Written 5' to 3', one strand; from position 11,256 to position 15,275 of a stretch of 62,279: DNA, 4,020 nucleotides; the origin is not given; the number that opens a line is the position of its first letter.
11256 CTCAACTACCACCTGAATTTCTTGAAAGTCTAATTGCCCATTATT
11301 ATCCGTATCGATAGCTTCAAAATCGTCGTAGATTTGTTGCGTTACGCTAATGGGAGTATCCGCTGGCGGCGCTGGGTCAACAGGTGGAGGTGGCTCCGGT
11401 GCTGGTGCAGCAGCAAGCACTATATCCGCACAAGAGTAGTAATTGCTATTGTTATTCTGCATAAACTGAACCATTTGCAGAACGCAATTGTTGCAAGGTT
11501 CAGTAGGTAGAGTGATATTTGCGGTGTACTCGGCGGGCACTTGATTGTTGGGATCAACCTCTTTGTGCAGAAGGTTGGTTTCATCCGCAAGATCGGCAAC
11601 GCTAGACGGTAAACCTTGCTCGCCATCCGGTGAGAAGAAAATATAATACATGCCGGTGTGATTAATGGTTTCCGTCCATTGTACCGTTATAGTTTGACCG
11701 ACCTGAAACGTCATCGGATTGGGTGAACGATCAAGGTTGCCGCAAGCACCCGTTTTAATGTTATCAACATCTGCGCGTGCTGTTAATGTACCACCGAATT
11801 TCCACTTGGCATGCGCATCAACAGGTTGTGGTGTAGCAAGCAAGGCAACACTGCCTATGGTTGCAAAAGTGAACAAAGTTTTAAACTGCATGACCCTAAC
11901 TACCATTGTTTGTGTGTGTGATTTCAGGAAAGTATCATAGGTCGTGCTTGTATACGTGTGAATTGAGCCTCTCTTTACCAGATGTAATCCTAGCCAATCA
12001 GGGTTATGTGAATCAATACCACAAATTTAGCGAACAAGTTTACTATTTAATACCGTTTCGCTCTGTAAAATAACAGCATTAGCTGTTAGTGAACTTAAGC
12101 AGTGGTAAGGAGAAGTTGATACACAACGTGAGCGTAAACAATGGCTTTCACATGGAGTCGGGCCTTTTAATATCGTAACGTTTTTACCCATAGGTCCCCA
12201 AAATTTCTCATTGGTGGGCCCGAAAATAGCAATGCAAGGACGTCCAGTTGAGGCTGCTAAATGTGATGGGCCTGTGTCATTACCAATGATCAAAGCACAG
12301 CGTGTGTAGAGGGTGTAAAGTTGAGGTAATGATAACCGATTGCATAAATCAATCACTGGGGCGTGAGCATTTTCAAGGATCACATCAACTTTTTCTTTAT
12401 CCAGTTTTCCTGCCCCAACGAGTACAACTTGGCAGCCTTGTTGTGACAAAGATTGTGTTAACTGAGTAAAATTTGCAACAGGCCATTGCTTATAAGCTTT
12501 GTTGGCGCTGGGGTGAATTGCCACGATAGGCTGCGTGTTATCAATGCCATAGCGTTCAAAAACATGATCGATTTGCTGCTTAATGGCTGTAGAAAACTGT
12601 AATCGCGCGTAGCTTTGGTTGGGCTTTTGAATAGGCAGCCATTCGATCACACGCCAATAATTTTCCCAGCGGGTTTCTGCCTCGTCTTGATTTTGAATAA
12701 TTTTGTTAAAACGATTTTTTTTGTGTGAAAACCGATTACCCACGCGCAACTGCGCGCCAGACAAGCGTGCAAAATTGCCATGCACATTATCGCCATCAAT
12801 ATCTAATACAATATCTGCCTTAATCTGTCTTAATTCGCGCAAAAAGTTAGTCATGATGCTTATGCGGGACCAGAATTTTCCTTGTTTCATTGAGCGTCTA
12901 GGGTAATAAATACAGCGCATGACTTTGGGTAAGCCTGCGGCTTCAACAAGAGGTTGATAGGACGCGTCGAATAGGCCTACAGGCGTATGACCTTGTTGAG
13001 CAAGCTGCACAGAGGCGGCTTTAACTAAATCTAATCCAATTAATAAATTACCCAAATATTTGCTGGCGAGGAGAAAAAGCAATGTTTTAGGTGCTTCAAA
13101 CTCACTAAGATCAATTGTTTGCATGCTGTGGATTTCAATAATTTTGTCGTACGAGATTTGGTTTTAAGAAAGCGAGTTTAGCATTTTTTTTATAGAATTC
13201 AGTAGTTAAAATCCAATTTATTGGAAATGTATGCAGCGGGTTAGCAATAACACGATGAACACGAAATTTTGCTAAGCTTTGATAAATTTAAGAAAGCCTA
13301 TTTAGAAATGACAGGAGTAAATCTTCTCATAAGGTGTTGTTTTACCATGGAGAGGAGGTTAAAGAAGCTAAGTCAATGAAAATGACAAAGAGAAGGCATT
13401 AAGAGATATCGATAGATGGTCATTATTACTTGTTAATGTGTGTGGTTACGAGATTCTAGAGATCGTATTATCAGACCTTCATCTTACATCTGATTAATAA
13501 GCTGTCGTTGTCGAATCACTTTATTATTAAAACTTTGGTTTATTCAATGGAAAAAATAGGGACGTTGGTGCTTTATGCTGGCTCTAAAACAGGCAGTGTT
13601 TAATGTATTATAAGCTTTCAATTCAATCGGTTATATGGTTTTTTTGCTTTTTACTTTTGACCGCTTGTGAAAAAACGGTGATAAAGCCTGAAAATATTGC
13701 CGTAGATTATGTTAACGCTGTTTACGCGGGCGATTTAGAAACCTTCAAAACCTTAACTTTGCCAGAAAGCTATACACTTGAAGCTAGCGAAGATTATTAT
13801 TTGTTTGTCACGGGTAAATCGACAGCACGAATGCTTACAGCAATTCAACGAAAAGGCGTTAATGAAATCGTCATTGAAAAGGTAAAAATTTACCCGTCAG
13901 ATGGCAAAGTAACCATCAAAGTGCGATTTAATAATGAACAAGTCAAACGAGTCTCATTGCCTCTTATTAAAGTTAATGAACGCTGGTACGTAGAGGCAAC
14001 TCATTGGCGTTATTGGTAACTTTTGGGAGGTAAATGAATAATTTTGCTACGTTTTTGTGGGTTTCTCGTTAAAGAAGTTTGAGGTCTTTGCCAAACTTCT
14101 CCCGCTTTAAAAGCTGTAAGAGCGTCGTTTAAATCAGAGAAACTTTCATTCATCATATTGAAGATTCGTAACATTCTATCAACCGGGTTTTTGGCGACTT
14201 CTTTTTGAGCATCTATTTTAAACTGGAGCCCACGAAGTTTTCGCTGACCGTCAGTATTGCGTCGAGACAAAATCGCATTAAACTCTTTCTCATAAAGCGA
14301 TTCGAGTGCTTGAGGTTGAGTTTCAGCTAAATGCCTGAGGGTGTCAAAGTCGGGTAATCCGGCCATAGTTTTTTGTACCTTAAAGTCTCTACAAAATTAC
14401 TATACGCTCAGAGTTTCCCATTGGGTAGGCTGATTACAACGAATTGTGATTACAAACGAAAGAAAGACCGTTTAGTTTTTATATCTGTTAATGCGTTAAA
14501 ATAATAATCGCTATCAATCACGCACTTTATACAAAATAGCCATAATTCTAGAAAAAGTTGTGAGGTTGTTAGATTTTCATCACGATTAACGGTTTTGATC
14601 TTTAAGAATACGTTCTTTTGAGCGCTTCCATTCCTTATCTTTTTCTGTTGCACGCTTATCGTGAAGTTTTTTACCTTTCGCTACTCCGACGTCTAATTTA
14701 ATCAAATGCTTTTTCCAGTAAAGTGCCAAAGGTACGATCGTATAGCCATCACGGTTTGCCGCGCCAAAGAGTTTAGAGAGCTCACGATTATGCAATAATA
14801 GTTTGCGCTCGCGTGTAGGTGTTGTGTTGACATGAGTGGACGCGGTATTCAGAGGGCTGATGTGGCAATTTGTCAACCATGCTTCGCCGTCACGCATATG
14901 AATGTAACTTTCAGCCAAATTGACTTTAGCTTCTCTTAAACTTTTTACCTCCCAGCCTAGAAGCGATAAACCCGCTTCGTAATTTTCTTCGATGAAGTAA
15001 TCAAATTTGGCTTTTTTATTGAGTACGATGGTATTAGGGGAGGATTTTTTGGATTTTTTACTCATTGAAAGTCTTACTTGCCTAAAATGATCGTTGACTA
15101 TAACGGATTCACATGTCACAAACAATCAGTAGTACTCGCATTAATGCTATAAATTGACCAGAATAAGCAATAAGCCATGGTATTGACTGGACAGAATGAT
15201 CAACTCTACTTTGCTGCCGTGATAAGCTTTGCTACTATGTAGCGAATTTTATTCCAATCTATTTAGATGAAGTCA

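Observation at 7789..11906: Two paralogous secreted 'His-1' (histidine-brace/LPMO-like) proteins bracket a cytochrome b561-YceI pair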

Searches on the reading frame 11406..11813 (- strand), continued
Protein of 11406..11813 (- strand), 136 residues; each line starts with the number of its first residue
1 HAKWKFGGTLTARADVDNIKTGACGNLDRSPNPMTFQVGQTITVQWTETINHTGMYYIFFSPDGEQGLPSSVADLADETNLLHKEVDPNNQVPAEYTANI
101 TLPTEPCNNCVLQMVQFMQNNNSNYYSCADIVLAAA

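Call 72: search_protein_families(library=ncbifam, alignment_id=A5, max_evalue=0.001)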
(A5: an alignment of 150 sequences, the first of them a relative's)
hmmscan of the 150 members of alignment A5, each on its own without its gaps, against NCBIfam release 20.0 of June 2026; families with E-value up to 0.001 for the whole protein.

A. member 1, P0005 (330 aa): 3 families
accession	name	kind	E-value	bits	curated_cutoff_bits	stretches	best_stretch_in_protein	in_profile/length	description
NF043005.1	sce4755_fam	hypoth_equivalog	2.1e-34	118.7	75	1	23-157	5-145/146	SCE4755 family polysaccharide monooxygenase-like protein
NF041410.1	XopAW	subfamily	2.8e-07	30.6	120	1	164-292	89-208/235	XopAW family type III secretion system calcium-binding effector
NF053806.1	lanmdlnLanM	equivalog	1.9e-05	24.7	135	1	185-238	24-74/132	lanmodulin LanM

B. families by the number of members that match (of 150 scanned): 15 families
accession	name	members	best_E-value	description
NF043005.1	sce4755_fam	150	1.5e-40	SCE4755 family polysaccharide monooxygenase-like protein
NF053806.1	lanmdlnLanM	4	3.2e-06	lanmodulin LanM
NF041410.1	XopAW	3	6.8e-08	XopAW family type III secretion system calcium-binding effector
NF038111.1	rhom_dep_M36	3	1.2e-07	rhombosortase-dependent M36 family metallopeptidase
TIGR03901.2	MYXO-CTERM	3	9.1e-06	MYXO-CTERM sorting domain-containing protein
NF045638.1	Mrt_dep_phytase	3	1.4e-05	myxosortase-dependent phytase-like phosphatase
NF045523.1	MXAN_5453_fam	2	2.2e-09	MXAN_5453 family MXYO-CTERM-anchored protein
TIGR00864.1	PCC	1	1.4e-08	polycystin cation channel protein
NF058578.1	CPR_pilus_PamR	1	2.9e-07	pilus system RbmA-like protein PamR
NF033932.1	LapB_rpt_80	1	5.9e-06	LapB repeat-containing protein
TIGR03382.1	GC_trans_RRR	1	9.1e-06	MYXO-CTERM sorting domain-containing protein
NF038253.1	GBS_IgA_bnd_BAC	1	0.00014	IgA Fc-binding protein BAC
NF033845.1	MSCRAMM_ClfB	1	0.00019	MSCRAMM family adhesin clumping factor ClfB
TIGR03769.1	P_ac_wall_RPT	1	0.00036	TIGR03769 domain-containing protein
NF041742.1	WGxxGxxG_fam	1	0.00062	WGxxGxxG family protein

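Call 79: search_protein_families(library=pfam, proteins=[L003:3-3770:+, L003:5949-6479:-, L003:7179-8312:+, L003:8337-8684:-, L009:2989-4152:+, L009:4136-5704:-, L009:6858-7382:-, L009:7556-8311:-, L009:8311-9237:-, L013:2024-3556:-], max_evalue=0.0001)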
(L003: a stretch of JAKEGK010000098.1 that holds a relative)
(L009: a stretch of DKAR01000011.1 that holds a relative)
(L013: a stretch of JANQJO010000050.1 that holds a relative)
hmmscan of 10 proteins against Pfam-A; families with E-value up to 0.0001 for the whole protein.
L003:3-3770:+ (1256 aa): 8 families
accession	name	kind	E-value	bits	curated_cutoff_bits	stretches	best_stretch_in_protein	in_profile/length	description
PF11898.13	DUF3418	-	1.3e-177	592.5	25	1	667-1247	2-581/582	Domain of unknown function (DUF3418)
PF07717.22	OB_NTP_bind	-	2.2e-15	57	29.5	1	578-653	2-83/83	Oligonucleotide/oligosaccharide-binding (OB)-fold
PF00271.37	Helicase_C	-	7.6e-11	42.7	23.5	1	241-363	7-109/110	Helicase conserved C-terminal domain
PF21010.2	HA2_C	-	1e-08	36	21.3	1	454-511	1-75/77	Helicase associated domain (HA2), ratchet-like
PF00270.35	DEAD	-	3.4e-07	30.6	26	1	41-190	5-161/167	DEAD/DEAH box helicase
PF13245.12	AAA_19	-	2.8e-06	28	25.1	1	42-160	3-103/134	AAA domain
PF04408.29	HA2_N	-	4.9e-05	23.7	21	0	427-453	3-29/29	Helicase associated domain (HA2), winged-helix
PF25199.1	nSTAND_NTPase5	-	6.1e-05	23.3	34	0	38-75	23-66/145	Novel STAND NTPase 5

L003:5949-6479:- (177 aa): 0 families

L003:7179-8312:+ (378 aa): 1 family
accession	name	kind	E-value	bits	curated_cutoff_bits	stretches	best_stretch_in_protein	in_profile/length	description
PF08411.15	Exonuc_X-T_C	-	6e-95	317.9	27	1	101-367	1-268/269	Exonuclease C-terminal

L003:8337-8684:- (116 aa): 0 families

L009:2989-4152:+ (388 aa): 0 families

L009:4136-5704:- (523 aa): 2 families
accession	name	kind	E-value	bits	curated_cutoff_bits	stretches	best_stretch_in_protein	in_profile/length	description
PF01593.30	Amino_oxidase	-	2.9e-54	185.5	19.8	1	81-516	1-443/443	Flavin containing amine oxidoreductase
PF13450.12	NAD_binding_8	-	5.6e-10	39.8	21.9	1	76-114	1-39/68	NAD(P)-binding Rossmann-like domain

L009:6858-7382:- (175 aa): 4 families
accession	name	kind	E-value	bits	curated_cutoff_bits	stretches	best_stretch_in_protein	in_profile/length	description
PF00702.32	Hydrolase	-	3e-17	64.1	26.4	1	29-138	92-191/191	haloacid dehalogenase-like hydrolase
PF12710.13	HAD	-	5.7e-16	59.9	27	1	7-134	51-188/189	haloacid dehalogenase-like hydrolase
PF08282.18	Hydrolase_3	-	3.9e-15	56.7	20.9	1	103-160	188-246/255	haloacid dehalogenase-like hydrolase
PF13419.12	HAD_2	-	2.2e-06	28.4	23.8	0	105-141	139-175/178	Haloacid dehalogenase-like hydrolase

L009:7556-8311:- (252 aa): 1 family
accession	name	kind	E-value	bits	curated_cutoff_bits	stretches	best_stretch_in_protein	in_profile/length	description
PF02578.20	Cu-oxidase_4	-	6.5e-75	252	22.9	1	22-246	1-238/238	Multi-copper polyphenol oxidoreductase laccase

L009:8311-9237:- (309 aa): 2 families
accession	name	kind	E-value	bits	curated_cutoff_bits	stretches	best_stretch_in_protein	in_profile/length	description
PF00849.27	PseudoU_synth_2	-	9.5e-34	117.3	26.8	1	78-227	2-152/152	RNA pseudouridylate synthase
PF01479.30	S4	-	2.8e-07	30.6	22.8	1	4-50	1-48/48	S4 domain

L013:2024-3556:- (511 aa): 3 families
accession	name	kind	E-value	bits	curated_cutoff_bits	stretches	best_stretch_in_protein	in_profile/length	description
PF03050.20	DDE_Tnp_IS66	-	1.4e-80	271.2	23.1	1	170-450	1-283/284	Transposase IS66 family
PF13817.11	DDE_Tnp_IS66_C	-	1.3e-11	45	30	1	457-493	1-38/39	IS66 C-terminal element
PF13007.12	LZ_Tnp_IS66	-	5.4e-10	40.3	22.9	1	33-86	3-56/71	Transposase C of IS166 homeodomain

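Call 86: search_protein_families(library=ncbifam, proteins=[L030:5450-5944:+, L017:5477-5947:+], max_evalue=0.001)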
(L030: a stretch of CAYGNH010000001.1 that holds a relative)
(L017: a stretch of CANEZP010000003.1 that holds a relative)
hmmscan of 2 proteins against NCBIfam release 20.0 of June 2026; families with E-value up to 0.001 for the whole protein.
L030:5450-5944:+ (165 aa): 0 families

L017:5477-5947:+ (157 aa): 0 families

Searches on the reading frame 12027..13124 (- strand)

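Call 62: search_protein_families(library=pfam, proteins=[window:12027-13124:-], max_evalue=0.001)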
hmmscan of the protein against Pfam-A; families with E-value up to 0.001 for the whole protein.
window:12027-13124:- (365 aa): 1 family
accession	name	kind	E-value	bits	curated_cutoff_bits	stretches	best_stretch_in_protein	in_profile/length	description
PF01075.23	Glyco_transf_9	-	1.4e-39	136.3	22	1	92-334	2-241/247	Glycosyltransferase family 9 (heptosyltransferase)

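Call 86: search_protein_families(library=ncbifam, proteins=[window:12027-13124:-], max_evalue=0.001)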
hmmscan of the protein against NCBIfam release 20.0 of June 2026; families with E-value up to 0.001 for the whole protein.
window:12027-13124:- (365 aa): 7 families
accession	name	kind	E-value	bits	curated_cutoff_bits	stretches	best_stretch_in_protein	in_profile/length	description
TIGR02201.1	heptsyl_trn_III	equivalog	4.8e-28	98.2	170.2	1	66-320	48-305/344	putative lipopolysaccharide heptosyltransferase III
NF007742.0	PRK10422.1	equivalog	9.2e-25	87.2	467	1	79-361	64-345/352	lipopolysaccharide core heptosyltransferase RfaQ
TIGR02195.1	heptsyl_trn_II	equivalog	7.3e-24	84.5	134.6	1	180-357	156-336/339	lipopolysaccharide heptosyltransferase II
TIGR02193.1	heptsyl_trn_I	equivalog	1.5e-21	76.9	185.3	1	69-322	51-302/320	lipopolysaccharide heptosyltransferase I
NF008162.0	PRK10916.1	equivalog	9.3e-18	64.5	569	1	182-321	164-307/348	ADP-heptose--LPS heptosyltransferase RfaF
NF008204.0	PRK10964.1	equivalog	2e-14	53.5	437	1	189-320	170-298/322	lipopolysaccharide heptosyltransferase RfaC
TIGR04372.1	glycosyl_04372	domain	2.3e-05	23.9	45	1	208-320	22-130/207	TIGR04372 family glycosyltransferase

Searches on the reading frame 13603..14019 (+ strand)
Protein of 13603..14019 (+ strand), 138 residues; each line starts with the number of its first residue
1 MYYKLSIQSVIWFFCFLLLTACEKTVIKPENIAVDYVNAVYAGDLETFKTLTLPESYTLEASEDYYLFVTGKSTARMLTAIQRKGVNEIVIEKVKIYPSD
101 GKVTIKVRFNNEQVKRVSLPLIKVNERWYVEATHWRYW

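Call 62: search_protein_families(library=pfam, proteins=[window:13603-14019:+], max_evalue=0.001)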
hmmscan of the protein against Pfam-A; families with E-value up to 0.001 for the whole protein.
window:13603-14019:+ (138 aa): 1 family
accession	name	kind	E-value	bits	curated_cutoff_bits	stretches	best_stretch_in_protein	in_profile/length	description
PF12870.14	DUF4878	-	3.5e-07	31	24.1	1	29-130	8-111/112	Domain of unknown function (DUF4878)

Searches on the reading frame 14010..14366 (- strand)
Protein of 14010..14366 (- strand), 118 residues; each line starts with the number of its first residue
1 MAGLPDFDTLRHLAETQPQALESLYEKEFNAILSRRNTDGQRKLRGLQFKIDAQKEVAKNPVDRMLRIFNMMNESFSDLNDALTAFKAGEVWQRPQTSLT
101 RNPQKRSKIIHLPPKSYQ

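Call 62: search_protein_families(library=pfam, proteins=[window:14010-14366:-], max_evalue=0.001)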
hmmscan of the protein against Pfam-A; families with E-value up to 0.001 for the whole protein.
window:14010-14366:- (118 aa): 1 family
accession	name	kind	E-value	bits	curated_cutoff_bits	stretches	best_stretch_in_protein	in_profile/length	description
PF11333.13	DUF3135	-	4.5e-24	85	22.7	1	4-83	2-81/81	Protein of unknown function (DUF3135)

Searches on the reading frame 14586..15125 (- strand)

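Call 86: search_protein_families(library=ncbifam, proteins=[window:14586-15125:-], max_evalue=0.001)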
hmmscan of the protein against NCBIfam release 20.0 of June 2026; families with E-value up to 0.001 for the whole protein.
window:14586-15125:- (179 aa): 2 families
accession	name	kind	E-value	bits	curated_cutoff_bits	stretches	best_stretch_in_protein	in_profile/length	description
NF003843.0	PRK05422.1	equivalog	1.1e-65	220.1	130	1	23-176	3-155/156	SsrA-binding protein SmpB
TIGR00086.1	smpB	equivalog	2.3e-53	180.1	119.1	1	33-175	2-144/144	SsrA-binding protein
